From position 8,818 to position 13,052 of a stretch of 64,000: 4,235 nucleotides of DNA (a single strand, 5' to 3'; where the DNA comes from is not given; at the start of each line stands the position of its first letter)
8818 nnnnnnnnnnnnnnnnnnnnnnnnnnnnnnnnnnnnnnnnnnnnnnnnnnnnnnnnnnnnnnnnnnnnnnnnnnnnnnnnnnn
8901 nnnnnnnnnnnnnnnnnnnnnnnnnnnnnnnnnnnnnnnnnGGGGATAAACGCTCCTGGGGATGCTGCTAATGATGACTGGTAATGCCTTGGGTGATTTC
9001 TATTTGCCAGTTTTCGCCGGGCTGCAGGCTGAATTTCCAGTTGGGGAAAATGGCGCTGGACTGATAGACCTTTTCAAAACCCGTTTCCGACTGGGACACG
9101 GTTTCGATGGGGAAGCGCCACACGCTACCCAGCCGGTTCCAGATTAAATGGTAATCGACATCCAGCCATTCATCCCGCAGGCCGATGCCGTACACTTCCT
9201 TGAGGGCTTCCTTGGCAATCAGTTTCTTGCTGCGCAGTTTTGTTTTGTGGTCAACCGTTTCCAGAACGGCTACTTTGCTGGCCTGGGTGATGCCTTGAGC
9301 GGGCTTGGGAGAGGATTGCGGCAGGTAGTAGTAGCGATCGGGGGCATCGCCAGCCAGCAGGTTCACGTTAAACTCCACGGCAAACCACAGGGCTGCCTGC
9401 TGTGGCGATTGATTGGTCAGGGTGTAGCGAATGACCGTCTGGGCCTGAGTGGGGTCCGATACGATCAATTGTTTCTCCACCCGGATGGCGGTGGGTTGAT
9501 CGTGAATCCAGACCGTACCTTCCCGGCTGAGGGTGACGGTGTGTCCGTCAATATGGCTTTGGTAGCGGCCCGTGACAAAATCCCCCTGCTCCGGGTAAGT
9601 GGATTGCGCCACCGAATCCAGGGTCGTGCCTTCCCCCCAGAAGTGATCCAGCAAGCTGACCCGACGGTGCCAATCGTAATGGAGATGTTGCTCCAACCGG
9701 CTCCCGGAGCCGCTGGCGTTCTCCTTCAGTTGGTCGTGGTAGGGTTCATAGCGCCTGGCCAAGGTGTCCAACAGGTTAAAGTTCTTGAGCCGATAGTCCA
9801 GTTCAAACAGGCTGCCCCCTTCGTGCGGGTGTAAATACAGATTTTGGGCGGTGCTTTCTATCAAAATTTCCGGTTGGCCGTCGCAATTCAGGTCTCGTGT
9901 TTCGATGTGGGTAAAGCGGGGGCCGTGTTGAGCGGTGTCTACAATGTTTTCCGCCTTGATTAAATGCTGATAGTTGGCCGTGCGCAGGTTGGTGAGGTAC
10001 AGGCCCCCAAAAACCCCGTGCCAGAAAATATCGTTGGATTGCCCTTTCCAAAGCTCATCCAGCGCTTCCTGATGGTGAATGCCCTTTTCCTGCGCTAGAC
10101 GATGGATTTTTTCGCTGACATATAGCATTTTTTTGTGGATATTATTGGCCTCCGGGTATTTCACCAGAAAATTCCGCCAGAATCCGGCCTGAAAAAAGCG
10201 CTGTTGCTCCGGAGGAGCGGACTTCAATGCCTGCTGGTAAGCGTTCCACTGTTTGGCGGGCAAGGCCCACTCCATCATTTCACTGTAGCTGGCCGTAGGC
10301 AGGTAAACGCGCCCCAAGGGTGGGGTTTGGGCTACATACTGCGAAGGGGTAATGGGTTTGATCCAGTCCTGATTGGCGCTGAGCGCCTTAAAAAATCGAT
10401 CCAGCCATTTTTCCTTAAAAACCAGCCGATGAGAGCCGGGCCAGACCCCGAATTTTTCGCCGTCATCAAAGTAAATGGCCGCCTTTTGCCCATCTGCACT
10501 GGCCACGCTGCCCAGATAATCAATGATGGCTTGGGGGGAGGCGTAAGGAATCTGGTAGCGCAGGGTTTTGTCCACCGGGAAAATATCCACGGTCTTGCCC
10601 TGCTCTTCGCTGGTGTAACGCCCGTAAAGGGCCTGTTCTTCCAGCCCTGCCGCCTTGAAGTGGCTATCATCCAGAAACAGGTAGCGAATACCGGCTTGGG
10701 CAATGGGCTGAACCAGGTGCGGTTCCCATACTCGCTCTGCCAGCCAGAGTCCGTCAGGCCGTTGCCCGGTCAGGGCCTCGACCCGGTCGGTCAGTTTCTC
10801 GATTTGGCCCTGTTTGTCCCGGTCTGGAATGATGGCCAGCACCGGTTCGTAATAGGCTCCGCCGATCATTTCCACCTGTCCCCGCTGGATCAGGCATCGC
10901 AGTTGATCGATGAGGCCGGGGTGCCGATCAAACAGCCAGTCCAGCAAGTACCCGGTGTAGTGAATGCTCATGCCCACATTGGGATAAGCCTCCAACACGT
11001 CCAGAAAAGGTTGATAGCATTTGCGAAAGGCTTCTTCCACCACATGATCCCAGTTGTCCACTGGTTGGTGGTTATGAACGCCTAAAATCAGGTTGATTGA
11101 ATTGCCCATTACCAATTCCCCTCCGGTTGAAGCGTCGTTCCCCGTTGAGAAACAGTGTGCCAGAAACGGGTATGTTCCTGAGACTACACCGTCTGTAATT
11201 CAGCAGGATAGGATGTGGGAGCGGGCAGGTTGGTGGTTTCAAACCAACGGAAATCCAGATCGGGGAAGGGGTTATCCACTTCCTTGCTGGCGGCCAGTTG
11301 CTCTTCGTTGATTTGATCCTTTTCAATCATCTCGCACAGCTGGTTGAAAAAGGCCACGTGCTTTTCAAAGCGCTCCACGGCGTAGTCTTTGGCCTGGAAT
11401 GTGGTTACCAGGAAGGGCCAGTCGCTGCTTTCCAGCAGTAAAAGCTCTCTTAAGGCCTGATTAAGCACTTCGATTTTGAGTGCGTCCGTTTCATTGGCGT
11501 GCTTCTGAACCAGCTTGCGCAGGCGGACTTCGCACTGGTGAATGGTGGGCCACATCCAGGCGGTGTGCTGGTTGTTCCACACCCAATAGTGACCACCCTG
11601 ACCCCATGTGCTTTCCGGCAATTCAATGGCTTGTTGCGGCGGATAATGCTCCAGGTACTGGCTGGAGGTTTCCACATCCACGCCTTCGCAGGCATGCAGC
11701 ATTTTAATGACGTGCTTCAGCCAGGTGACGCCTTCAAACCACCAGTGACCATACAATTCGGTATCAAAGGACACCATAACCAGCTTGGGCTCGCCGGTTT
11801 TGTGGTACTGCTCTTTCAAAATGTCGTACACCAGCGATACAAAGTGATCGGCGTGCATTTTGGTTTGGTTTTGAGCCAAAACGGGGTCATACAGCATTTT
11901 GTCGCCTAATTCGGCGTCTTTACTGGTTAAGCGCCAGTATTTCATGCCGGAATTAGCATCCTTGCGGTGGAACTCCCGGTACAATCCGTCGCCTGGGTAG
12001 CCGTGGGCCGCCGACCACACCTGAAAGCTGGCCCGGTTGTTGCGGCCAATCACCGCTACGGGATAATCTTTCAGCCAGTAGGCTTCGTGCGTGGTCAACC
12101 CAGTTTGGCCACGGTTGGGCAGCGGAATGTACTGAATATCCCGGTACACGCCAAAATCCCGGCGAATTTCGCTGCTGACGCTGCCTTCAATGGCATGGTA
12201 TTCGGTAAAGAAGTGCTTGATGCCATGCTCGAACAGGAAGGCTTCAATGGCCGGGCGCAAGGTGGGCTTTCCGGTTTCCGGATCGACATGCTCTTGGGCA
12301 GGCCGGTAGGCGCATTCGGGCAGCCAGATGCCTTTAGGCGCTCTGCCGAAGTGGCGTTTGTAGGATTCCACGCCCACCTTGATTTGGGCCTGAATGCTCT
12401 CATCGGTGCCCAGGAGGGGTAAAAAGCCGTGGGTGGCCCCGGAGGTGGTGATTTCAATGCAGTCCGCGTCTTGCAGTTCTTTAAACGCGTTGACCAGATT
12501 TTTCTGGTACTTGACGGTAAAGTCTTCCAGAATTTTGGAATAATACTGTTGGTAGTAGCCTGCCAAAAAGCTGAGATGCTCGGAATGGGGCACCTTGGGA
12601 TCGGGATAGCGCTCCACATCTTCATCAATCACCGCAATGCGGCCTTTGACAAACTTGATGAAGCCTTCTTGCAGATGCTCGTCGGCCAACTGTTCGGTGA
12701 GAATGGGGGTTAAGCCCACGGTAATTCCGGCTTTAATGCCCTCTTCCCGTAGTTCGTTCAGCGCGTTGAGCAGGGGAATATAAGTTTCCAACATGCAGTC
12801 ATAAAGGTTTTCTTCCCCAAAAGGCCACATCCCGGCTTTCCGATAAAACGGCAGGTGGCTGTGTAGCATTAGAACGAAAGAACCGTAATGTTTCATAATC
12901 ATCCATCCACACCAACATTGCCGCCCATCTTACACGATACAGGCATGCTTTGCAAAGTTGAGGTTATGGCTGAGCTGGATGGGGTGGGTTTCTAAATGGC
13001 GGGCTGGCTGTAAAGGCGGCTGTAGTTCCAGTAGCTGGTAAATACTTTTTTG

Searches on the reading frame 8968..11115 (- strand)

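Call 98: search_protein_families(library=pfam, proteins=[window:8968-11115:-], max_evalue=0.00001)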
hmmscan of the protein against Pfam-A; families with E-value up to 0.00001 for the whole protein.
window:8968-11115:- (715 aa): 3 families
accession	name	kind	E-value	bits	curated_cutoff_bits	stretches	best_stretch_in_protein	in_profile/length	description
PF09095.17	AmyA-gluTrfs_C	-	9.9e-67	226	22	2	408-602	1-205/284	Alpha-amylase/4-alpha-glucanotransferase, C-terminal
PF03065.20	Glyco_hydro_57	-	5.9e-46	157.5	21.2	1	12-273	3-291/291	Glycosyl hydrolase family 57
PF09094.16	AmyA-A_glucT_m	-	5.8e-30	104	27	1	311-391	1-79/80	Alpha-amylase/4-alpha-glucanotransferase, middle domain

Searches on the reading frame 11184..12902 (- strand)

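Call 98: search_protein_families(library=pfam, proteins=[window:11184-12902:-], max_evalue=0.00001)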
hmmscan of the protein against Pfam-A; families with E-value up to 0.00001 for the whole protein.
window:11184-12902:- (572 aa): 2 families
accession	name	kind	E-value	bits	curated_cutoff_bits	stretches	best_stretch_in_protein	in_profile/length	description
PF03065.20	Glyco_hydro_57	-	1.2e-32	113.9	21.2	1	11-429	2-291/291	Glycosyl hydrolase family 57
PF09210.16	BE_C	-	2.1e-30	105.5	25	1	454-554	2-101/101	1,4-alpha-glucan branching enzyme, C-terminal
